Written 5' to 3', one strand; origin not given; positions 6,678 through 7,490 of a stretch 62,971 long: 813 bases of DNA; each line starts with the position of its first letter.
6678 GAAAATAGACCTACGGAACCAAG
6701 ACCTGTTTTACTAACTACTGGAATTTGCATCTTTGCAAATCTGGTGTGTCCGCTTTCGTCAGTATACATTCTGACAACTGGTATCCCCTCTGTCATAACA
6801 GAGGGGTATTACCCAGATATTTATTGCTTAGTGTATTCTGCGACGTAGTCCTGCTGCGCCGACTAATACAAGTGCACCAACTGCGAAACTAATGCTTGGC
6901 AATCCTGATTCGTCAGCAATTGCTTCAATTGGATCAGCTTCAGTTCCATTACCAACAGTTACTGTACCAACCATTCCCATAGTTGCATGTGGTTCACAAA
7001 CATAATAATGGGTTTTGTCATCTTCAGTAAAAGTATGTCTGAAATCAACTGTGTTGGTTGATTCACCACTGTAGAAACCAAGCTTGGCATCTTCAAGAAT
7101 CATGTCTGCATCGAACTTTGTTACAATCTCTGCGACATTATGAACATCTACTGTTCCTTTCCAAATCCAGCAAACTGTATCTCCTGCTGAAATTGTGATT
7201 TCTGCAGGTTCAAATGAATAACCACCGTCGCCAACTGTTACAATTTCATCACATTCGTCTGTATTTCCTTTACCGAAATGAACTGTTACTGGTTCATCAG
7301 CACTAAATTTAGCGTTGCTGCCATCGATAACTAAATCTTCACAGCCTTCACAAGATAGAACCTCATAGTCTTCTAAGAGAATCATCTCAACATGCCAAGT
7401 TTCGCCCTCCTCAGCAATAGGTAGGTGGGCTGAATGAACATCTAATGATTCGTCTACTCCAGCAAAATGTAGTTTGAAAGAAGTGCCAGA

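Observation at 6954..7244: Plastocyanin-like blue-copper domain tethered at the end of a 1282-aa surface protein, next to a cytochrome-c-less oxidase cluster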

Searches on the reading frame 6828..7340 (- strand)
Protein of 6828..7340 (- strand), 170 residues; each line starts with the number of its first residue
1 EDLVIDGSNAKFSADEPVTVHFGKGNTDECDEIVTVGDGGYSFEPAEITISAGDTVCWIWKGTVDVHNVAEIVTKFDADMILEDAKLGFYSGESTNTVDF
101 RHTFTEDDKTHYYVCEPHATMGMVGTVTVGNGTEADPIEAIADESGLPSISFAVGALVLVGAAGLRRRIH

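Call 13: find_homologous_proteins(query=window:6828-7340:-, max_evalue=0.001)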
Query window:6828-7340:- (170 aa): 38 proteins with E <= 0.001 among 244 candidates.
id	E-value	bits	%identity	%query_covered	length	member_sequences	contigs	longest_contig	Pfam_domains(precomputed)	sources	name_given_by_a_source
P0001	5.3e-94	331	88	100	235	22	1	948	PF00127.27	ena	-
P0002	2.5e-93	329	87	100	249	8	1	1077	PF00127.27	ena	-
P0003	2.1e-92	326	87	100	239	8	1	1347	PF00127.27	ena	-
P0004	1.4e-82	294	77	100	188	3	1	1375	PF00127.27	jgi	jgi:plastocyanin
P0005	1.7e-81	290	75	100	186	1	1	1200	PF00127.27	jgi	-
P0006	3.6e-78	279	74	99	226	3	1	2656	PF00127.27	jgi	jgi:plastocyanin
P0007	2.9e-73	263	70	100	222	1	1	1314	PF00127.27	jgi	jgi:plastocyanin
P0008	3.5e-71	257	69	100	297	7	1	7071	PF00127.27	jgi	jgi:plastocyanin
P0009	1.7e-70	254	68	100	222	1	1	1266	PF00127.27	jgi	jgi:MYXO-CTERM domain-containing protein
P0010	1.5e-67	245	69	100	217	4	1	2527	PF00127.27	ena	-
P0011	3.1e-67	244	64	100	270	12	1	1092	PF00127.27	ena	-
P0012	1.0e-65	239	68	100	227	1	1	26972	PF00127.27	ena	-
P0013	3.6e-60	221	70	89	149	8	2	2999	PF00127.27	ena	-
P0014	5.4e-58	214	60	99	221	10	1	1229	PF00127.27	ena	-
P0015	7.1e-58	213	60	99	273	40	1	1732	PF00127.27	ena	-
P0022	2.0e-45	173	50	96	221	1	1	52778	PF00127.27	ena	-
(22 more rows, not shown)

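Call 16: find_encoding_contigs(protein=P0012, flank=10000, max_places=3)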
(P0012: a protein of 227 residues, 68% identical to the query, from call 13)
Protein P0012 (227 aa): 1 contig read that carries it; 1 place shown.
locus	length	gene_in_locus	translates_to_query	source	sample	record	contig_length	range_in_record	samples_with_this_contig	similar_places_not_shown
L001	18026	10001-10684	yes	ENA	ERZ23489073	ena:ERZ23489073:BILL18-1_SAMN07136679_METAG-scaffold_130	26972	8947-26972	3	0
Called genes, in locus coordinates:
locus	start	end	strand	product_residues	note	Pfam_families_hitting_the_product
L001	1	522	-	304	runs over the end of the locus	PF01040:UbiA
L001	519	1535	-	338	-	PF02628:COX15-CtaA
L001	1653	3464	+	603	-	PF00059:Lectin_C (weak)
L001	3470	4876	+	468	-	PF01546:Peptidase_M20, PF07687:M20_dimer (weak)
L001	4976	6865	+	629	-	PF02469:Fasciclin, PF00127:Copper-bind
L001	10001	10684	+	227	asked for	PF00127:Copper-bind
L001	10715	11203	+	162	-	-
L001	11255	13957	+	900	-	PF12349:Sterol-sensing (faint), PF03176:MMPL, PF00873:ACR_tran, PF02460:Patched (weak)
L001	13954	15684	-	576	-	PF02518:HATPase_c, PF13589:HATPase_c_3, PF01119:DNA_mis_repair, PF08676:MutL_C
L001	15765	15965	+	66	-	-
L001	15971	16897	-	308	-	-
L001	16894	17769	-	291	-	PF00528:BPD_transp_1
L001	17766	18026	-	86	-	?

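Call 17: find_encoding_contigs(protein=P0022, flank=10000, max_places=3)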
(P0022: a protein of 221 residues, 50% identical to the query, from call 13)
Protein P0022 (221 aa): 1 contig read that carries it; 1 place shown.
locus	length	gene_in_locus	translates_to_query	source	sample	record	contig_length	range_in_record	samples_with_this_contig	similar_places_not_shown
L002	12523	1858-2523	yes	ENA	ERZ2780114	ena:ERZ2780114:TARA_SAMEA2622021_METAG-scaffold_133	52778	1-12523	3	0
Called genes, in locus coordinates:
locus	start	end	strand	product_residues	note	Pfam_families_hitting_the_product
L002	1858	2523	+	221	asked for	PF00127:Copper-bind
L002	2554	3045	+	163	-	-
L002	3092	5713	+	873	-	PF02460:Patched (weak), PF03176:MMPL, PF00873:ACR_tran, PF02460:Patched (weak)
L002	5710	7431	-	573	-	PF02518:HATPase_c, PF13589:HATPase_c_3, PF01119:DNA_mis_repair, PF08676:MutL_C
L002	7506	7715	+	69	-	-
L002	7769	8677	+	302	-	PF02729:OTCace_N, PF00185:OTCace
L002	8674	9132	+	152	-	PF01948:PyrI, PF02748:PyrI_C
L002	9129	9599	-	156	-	PF03946:Ribosomal_L11_N, PF00298:Ribosomal_L11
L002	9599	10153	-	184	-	PF03439:Spt5-NGN, PF00467:KOW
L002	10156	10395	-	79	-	PF00584:SecE (weak)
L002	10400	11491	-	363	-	PF00091:Tubulin, PF12327:FtsZ_C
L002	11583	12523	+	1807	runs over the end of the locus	-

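Call 22: search_protein_families(library=ncbifam, proteins=[L001:4976-6865:+], max_evalue=1)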
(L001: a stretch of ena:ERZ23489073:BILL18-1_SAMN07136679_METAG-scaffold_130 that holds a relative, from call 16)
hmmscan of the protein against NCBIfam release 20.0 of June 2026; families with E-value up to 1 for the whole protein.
L001:4976-6865:+ (629 aa): 6 families
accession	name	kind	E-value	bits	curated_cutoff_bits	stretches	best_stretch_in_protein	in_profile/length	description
TIGR03102.1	halo_cynanin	subfamily_domain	3.7e-15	56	93.8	1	494-585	29-114/115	halocyanin domain-containing protein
TIGR02656.1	cyanin_plasto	equivalog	1.5e-11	44.6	87.85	1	495-585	5-98/99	plastocyanin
TIGR02657.1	amicyanin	equivalog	2e-06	28.1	110.2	1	504-585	8-82/83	amicyanin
TIGR02375.1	pseudoazurin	equivalog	3.9e-06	26.6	109.85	1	503-590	11-91/116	pseudoazurin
TIGR02167.2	Liste_lipo_26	repeat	0.015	15.1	30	0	73-84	4-15/26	PARCEL repeat-containing surface protein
TIGR03095.1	rusti_cyanin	equivalog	0.11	12.7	146.7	1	555-585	115-147/148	rusticyanin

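Call 92: search_protein_families(library=pfam, proteins=[L001:4976-6865:+], max_evalue=0.01)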
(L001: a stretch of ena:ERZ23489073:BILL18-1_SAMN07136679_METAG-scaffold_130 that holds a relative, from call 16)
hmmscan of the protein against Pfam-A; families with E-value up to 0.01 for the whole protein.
L001:4976-6865:+ (629 aa): 2 families
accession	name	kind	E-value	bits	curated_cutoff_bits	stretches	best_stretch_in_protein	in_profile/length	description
PF02469.27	Fasciclin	-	1.8e-62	209.5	22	2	355-475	4-123/123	Fasciclin domain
PF00127.26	Copper-bind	-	2.6e-15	57.1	21.2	1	495-585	5-98/99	Copper binding proteins, plastocyanin/azurin family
